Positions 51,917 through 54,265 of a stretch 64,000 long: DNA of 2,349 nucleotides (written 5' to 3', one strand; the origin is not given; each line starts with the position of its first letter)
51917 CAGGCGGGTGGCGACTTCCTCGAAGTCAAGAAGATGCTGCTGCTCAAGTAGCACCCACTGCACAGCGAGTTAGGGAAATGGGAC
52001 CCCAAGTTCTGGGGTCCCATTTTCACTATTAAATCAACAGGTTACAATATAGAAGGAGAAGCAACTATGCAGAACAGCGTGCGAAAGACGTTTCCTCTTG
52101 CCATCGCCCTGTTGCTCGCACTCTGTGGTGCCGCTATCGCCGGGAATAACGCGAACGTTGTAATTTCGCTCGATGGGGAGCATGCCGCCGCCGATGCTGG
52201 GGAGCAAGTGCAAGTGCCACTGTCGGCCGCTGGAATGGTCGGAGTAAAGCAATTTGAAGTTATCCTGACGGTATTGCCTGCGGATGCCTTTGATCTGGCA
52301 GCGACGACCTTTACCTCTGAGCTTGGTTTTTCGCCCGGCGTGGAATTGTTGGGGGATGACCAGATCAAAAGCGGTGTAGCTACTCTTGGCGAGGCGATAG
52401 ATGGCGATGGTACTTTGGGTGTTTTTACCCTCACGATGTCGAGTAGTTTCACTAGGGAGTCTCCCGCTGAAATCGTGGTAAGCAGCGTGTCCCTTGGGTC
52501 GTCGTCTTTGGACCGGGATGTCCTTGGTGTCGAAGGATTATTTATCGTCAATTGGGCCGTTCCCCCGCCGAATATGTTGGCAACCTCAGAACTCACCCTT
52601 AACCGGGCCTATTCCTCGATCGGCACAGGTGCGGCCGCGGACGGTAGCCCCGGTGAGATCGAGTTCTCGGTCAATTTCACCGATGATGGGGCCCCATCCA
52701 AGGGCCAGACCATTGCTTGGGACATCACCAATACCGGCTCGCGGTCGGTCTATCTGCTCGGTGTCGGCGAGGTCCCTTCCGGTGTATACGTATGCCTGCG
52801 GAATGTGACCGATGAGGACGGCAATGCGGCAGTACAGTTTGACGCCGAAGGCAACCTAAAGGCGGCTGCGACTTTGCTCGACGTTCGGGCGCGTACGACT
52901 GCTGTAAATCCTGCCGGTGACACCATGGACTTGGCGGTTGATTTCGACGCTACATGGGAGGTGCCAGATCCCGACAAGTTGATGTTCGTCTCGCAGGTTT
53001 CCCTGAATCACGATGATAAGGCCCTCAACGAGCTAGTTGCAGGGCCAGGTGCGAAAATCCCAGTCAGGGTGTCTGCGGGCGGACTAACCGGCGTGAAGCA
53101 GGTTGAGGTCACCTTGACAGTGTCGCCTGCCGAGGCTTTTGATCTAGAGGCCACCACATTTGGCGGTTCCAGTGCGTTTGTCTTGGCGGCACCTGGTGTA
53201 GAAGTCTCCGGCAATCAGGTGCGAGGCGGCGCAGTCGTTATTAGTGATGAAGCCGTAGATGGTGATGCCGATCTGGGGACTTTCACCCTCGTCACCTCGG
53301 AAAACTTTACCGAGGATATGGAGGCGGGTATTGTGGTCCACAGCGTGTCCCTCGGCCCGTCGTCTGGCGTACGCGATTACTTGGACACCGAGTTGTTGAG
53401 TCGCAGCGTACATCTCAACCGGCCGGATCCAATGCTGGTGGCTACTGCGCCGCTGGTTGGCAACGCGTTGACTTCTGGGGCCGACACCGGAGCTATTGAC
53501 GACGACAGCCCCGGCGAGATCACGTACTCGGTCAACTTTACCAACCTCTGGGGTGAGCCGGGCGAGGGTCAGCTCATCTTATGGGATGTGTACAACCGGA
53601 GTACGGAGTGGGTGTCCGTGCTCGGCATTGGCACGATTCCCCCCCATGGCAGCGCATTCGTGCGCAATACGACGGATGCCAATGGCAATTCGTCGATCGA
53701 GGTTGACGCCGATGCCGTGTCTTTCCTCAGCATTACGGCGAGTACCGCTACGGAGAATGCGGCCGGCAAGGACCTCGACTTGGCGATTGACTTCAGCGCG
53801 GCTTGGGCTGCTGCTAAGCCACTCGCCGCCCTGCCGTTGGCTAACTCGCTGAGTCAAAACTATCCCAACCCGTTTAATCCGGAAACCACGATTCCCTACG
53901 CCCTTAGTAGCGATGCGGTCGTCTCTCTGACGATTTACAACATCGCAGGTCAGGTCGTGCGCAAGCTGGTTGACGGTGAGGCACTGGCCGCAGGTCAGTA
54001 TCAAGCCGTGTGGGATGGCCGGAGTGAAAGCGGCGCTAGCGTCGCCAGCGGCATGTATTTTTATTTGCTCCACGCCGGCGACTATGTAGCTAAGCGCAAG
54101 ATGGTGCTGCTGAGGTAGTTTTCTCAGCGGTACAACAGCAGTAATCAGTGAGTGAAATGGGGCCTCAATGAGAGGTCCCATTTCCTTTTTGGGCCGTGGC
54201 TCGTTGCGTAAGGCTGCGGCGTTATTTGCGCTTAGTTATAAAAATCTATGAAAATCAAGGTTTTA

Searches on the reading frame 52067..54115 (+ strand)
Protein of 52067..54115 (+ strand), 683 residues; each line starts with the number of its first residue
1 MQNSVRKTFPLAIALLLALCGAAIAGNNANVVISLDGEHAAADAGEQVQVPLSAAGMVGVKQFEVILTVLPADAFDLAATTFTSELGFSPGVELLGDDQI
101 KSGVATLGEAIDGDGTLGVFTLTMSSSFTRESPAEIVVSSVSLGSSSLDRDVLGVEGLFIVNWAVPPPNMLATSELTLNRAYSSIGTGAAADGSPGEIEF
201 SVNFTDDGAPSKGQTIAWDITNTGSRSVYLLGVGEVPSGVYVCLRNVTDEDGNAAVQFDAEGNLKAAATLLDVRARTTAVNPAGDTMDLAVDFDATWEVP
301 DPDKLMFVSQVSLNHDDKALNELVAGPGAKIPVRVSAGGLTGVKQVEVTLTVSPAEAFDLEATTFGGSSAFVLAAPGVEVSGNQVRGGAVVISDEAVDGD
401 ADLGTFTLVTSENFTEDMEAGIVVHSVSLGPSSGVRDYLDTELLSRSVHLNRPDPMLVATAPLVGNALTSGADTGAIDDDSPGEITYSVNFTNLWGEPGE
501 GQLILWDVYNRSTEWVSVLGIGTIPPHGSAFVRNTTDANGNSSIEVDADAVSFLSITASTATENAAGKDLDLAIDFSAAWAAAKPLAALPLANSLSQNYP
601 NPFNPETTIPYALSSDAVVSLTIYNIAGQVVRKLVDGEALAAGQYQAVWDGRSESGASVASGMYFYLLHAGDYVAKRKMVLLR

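Call 53: search_protein_families(library=pfam, proteins=[window:52067-54115:+], max_evalue=0.001)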
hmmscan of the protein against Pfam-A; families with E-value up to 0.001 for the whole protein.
window:52067-54115:+ (683 aa): 3 families
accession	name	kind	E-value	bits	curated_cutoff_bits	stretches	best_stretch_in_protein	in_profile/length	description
PF13860.13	FlgD_ig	-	1.8e-10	41.1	27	1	608-664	13-69/79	FlgD Ig-like domain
PF13585.12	CHU_C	-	3e-05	24.5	27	1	617-670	28-72/86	CHU_C Type IX secretion signal domain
PF18962.6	Por_Secre_tail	-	6.4e-05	23.6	27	1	599-678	2-72/75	Secretion system C-terminal sorting domain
